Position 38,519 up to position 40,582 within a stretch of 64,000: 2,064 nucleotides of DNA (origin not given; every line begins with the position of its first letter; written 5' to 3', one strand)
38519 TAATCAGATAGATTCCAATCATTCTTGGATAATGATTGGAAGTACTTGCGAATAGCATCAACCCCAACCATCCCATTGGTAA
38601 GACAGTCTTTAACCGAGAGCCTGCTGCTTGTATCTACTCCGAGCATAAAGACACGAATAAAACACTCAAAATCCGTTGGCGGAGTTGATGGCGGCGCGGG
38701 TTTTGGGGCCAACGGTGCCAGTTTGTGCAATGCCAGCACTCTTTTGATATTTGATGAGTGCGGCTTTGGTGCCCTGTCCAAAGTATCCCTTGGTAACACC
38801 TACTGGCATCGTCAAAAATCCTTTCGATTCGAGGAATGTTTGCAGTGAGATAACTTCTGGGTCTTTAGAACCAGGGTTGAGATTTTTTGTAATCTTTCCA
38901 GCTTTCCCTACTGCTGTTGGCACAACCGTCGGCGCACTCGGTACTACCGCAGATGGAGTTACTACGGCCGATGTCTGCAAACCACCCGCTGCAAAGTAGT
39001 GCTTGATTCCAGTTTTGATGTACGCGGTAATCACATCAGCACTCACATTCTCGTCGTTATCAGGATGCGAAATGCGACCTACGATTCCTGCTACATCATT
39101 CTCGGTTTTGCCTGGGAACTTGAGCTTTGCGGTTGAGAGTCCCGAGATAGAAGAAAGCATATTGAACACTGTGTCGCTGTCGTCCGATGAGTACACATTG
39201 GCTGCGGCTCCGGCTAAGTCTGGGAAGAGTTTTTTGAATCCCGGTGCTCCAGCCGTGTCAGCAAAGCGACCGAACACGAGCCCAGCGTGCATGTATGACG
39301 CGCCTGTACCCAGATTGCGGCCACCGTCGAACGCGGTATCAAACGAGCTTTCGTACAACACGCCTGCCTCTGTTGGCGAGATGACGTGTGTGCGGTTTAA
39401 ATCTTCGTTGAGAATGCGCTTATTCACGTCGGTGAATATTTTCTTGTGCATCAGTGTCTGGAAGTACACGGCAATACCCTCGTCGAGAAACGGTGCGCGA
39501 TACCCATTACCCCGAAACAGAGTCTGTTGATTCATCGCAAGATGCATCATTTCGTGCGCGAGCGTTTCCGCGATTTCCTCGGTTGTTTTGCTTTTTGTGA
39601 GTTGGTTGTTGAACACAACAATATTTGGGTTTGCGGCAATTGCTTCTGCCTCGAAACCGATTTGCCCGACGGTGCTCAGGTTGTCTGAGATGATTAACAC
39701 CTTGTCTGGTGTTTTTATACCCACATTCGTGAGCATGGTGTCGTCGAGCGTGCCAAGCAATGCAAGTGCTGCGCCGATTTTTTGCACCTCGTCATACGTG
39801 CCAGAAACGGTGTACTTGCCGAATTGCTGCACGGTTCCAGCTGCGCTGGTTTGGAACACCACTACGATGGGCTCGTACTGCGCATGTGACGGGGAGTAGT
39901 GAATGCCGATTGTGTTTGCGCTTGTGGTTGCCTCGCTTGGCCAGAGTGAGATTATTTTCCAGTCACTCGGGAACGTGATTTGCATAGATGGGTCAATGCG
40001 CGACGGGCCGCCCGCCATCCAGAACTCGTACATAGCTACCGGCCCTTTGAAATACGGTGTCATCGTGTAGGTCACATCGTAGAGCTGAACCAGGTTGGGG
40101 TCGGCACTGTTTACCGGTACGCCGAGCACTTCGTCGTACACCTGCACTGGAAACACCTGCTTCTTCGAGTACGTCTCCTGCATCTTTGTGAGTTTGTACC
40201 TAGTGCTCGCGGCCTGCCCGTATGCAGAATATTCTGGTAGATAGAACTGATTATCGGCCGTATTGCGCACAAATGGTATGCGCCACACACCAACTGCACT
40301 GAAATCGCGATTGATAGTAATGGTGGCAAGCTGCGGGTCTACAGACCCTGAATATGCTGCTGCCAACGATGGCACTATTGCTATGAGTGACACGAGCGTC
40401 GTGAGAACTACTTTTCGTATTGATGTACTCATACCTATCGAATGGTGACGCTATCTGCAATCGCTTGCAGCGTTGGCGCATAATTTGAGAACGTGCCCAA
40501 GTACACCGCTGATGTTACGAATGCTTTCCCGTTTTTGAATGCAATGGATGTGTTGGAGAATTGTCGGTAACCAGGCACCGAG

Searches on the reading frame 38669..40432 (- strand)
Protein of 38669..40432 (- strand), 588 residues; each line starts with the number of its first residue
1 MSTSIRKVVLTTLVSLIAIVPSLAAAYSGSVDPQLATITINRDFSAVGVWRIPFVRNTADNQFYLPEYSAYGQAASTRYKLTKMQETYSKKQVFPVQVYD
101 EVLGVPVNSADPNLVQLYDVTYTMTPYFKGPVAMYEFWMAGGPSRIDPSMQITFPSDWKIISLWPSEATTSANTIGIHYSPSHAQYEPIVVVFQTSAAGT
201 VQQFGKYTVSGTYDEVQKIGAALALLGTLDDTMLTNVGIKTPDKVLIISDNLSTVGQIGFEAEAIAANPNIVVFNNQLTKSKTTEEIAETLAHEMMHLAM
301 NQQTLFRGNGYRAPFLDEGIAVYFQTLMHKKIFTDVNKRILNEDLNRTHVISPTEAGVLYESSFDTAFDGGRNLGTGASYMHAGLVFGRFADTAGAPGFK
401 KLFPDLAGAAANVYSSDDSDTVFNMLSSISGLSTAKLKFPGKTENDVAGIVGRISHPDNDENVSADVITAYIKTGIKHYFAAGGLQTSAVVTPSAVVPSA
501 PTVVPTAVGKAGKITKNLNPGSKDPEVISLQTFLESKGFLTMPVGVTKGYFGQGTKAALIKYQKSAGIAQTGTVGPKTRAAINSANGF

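Call 70: search_protein_families(library=pfam, proteins=[window:38669-40432:-], max_evalue=0.0001)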
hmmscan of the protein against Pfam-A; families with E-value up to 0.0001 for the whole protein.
window:38669-40432:- (588 aa): 2 families
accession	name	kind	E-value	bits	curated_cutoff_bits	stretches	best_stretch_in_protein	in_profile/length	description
PF01471.23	PG_binding_1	-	1.3e-12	48.1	23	1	524-582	2-57/57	Putative peptidoglycan binding domain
PF10263.15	SprT-like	-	4.8e-05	23.6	25.6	1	267-301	41-75/108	SprT-like family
